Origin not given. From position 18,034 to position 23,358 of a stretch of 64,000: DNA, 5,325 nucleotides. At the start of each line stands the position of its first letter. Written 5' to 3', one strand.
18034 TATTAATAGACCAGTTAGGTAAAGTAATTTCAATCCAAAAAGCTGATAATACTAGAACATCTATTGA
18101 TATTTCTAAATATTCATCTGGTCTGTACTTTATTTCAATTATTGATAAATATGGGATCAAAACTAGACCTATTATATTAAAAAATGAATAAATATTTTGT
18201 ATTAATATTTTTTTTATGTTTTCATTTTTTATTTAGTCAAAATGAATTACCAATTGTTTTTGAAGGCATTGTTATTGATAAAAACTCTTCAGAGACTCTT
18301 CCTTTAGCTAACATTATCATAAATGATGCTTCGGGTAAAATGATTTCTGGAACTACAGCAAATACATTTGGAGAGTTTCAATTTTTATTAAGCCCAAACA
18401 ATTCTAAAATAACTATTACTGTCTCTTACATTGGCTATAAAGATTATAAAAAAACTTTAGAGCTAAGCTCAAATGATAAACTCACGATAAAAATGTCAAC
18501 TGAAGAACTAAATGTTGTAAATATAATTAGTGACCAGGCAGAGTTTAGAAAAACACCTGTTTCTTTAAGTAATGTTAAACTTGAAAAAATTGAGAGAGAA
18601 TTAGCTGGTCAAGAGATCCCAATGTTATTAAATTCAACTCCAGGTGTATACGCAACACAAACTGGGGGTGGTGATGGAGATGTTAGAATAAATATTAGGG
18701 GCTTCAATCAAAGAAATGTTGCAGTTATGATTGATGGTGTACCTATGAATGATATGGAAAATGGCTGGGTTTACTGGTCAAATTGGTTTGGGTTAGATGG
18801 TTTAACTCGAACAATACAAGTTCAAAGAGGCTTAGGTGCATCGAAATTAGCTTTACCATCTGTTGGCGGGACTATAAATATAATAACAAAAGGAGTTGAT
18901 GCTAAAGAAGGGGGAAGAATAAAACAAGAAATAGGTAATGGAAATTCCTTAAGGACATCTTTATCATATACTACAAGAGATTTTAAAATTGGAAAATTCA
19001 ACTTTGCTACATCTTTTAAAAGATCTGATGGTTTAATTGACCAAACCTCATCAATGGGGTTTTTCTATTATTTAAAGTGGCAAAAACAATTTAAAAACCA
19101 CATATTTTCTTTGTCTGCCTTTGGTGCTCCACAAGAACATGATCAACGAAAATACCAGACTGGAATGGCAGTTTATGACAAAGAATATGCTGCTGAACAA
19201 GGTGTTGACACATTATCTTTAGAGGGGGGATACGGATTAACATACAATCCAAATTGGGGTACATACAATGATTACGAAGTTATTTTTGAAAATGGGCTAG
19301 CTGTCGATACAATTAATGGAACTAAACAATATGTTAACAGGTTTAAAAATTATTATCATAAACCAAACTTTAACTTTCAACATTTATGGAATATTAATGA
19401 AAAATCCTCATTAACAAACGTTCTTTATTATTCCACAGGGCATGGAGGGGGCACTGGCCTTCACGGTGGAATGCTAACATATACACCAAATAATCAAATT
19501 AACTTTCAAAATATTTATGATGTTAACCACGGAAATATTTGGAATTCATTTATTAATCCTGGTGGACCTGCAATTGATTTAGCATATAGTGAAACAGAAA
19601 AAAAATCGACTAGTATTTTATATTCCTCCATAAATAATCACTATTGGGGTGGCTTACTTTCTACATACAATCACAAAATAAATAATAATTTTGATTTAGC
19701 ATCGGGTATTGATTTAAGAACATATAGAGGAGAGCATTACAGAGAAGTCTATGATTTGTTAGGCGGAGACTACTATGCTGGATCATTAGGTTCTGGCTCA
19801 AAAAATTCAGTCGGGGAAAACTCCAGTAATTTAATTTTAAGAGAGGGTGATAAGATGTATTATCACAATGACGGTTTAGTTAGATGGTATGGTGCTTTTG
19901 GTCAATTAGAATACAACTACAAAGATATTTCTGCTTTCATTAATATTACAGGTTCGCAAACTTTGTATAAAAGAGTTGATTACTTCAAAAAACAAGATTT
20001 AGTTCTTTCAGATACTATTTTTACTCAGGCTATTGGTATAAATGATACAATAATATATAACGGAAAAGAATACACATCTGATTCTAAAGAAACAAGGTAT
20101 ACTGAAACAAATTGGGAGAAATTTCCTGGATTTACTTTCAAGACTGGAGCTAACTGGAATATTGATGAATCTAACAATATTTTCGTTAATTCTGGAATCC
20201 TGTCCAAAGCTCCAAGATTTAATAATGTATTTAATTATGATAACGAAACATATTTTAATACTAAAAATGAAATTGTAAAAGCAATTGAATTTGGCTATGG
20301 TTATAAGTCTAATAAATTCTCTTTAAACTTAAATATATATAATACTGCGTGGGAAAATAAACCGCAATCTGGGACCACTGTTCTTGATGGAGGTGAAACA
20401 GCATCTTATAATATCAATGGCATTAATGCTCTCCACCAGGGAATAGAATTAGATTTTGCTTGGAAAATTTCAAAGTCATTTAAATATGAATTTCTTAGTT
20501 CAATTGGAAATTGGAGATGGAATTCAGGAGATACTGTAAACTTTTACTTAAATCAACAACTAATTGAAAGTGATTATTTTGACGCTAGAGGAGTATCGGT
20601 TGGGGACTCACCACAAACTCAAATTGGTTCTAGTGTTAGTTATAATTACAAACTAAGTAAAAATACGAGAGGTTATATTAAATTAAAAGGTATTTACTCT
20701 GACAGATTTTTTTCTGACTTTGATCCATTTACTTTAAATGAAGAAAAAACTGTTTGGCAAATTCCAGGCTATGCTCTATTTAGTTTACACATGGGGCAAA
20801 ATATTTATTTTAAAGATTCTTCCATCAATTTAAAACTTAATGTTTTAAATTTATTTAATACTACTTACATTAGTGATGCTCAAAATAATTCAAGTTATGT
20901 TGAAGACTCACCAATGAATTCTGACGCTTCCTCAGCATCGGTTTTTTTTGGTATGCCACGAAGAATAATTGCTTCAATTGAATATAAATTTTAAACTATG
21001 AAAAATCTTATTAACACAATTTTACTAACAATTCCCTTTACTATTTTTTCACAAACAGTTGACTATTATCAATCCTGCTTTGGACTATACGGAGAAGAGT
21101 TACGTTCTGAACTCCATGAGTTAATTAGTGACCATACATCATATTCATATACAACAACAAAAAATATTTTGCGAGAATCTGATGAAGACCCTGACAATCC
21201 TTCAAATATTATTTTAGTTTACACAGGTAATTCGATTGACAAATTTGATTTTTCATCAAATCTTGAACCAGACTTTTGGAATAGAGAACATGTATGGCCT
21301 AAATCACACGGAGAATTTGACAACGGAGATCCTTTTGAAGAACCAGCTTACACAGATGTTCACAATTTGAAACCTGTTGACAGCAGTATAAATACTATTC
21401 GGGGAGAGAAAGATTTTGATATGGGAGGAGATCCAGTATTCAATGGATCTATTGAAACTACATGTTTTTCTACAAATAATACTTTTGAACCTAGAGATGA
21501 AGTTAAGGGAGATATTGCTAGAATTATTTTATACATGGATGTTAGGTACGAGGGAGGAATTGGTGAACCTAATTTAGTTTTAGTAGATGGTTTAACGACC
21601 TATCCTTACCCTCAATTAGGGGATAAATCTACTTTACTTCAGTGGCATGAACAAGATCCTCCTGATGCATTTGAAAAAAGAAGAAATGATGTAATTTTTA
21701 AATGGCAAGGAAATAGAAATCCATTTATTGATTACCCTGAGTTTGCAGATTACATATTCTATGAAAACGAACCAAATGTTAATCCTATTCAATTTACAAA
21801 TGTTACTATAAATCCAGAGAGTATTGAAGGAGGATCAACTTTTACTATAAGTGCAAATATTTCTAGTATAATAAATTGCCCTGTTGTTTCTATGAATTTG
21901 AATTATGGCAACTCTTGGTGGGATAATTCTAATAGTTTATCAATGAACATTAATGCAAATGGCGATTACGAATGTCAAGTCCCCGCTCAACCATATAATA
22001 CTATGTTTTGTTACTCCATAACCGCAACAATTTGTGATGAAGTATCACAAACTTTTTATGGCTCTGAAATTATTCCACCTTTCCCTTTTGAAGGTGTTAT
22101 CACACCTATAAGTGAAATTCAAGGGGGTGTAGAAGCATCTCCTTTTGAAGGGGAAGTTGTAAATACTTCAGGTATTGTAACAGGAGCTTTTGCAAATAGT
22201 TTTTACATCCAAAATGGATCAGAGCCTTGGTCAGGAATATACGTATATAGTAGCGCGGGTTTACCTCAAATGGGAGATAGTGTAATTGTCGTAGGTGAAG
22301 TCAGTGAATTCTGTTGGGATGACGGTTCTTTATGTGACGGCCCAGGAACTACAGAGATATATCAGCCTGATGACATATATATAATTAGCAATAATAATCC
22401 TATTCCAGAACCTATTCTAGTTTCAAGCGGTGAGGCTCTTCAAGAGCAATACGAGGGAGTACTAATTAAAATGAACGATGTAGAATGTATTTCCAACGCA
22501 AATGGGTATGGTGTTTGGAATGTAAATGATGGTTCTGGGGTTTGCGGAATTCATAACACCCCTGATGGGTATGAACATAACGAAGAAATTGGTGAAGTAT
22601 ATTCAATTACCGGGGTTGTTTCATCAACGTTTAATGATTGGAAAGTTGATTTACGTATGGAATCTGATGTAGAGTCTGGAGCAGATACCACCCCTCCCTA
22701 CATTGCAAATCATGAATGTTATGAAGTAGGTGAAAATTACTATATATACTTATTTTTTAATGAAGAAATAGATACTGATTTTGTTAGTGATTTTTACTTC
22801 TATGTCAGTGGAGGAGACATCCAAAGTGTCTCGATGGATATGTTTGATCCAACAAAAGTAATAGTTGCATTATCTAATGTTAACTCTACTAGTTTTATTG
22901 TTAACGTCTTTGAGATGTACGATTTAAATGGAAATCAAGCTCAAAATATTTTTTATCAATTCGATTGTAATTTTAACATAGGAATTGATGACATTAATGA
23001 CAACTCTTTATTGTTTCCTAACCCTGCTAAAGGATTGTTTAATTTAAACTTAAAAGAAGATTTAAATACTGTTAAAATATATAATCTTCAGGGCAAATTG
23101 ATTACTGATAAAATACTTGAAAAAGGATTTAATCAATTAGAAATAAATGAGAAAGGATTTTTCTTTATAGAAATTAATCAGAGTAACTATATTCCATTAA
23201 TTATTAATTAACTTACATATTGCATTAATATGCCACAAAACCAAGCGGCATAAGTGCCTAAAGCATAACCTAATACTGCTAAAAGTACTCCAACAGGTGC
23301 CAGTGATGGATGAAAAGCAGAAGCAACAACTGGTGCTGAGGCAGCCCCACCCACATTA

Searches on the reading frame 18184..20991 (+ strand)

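Call 31: search_protein_families(library=pfam, proteins=[window:18184-20991:+], max_evalue=0.0001)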
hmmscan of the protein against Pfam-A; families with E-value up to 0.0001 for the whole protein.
window:18184-20991:+ (936 aa): 4 families
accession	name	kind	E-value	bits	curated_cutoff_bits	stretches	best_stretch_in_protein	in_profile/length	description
PF07715.20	Plug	-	3.5e-13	50.4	23.9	1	122-199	3-78/107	TonB-dependent Receptor Plug Domain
PF13715.12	CarbopepD_reg_2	-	9.9e-12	45.2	32.2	1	27-110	2-82/88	CarboxypepD_reg-like domain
PF13620.12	CarboxypepD_reg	-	1.4e-08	35.4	32.3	1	27-103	3-78/82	Carboxypeptidase regulatory-like domain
PF00593.30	TonB_dep_Rec_b-barrel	-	9.9e-06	26.1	27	1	386-890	18-436/436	TonB dependent receptor-like, beta-barrel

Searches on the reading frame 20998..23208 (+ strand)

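Call 31: search_protein_families(library=pfam, proteins=[window:20998-23208:+], max_evalue=0.0001)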
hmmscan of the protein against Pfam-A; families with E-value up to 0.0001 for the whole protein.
window:20998-23208:+ (737 aa): 2 families
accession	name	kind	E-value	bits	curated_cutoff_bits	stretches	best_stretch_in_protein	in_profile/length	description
PF04231.19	Endonuclease_1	-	4.4e-40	138.3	25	1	32-248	2-235/235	Endonuclease I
PF18962.6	Por_Secre_tail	-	8.2e-08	32.9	27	1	672-730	1-66/75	Secretion system C-terminal sorting domain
